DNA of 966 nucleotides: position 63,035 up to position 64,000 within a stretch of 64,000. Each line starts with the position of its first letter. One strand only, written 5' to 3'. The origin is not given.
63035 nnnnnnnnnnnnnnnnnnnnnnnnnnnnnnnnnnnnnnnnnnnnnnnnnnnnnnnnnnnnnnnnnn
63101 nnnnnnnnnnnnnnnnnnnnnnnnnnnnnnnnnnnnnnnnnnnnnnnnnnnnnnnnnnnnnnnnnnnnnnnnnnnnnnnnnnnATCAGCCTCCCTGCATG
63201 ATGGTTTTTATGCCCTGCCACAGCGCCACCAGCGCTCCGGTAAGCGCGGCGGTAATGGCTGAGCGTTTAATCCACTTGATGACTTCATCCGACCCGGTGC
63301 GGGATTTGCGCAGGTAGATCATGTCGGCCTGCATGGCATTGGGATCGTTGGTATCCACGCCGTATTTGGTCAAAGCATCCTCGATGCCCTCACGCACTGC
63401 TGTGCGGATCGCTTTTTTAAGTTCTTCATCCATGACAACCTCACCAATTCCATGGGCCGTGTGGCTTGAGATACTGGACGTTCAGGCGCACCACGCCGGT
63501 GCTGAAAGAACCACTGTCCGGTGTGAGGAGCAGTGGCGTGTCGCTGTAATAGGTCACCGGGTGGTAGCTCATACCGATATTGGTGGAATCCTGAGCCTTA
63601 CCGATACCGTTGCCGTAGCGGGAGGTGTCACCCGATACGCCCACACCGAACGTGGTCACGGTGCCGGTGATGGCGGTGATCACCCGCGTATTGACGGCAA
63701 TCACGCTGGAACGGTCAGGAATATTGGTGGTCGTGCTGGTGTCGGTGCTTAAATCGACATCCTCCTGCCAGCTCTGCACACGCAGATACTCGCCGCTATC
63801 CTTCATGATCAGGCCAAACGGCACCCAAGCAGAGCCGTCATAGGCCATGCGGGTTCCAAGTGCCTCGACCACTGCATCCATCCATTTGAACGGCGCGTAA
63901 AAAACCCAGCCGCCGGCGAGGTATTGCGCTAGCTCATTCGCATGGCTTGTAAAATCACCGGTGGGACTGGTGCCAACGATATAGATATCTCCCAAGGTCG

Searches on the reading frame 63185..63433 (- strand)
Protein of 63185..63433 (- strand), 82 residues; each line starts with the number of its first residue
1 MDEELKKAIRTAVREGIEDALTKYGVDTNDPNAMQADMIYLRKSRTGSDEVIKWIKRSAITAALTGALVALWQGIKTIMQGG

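Call 25: search_protein_families(library=phrogs, proteins=[window:63185-63433:-], max_evalue=0.01)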
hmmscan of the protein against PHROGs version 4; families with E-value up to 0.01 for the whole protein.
window:63185-63433:- (82 aa): 1 family
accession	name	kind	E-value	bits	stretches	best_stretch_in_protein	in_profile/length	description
phrog_6420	-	unknown function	5.9e-16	59.3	1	6-80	15-89/90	-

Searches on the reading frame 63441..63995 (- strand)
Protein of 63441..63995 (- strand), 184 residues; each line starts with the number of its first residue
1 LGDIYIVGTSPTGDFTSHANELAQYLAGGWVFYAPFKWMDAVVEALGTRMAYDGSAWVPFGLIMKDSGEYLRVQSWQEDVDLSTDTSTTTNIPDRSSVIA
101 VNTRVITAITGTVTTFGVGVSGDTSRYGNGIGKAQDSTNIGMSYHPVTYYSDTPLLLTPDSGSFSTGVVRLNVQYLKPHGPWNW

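Call 25: search_protein_families(library=phrogs, proteins=[window:63441-63995:-], max_evalue=0.01)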
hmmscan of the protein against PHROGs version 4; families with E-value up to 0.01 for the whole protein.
window:63441-63995:- (184 aa): 6 families
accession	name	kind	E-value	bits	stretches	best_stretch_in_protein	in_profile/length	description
phrog_15388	-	unknown function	2.9e-24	87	2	71-177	233-339/345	-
phrog_5363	-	unknown function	2.8e-10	41.4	1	2-59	58-115/245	-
phrog_35360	-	tail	6.8e-10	39.7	1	2-73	54-124/260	tail fiber protein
phrog_7049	-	tail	8.7e-08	32.9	1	2-59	56-113/246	tail fiber protein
phrog_13925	-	unknown function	2.6e-06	27.2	1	2-170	53-232/640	-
phrog_25093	-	unknown function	0.0001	22.3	1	2-61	57-116/564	-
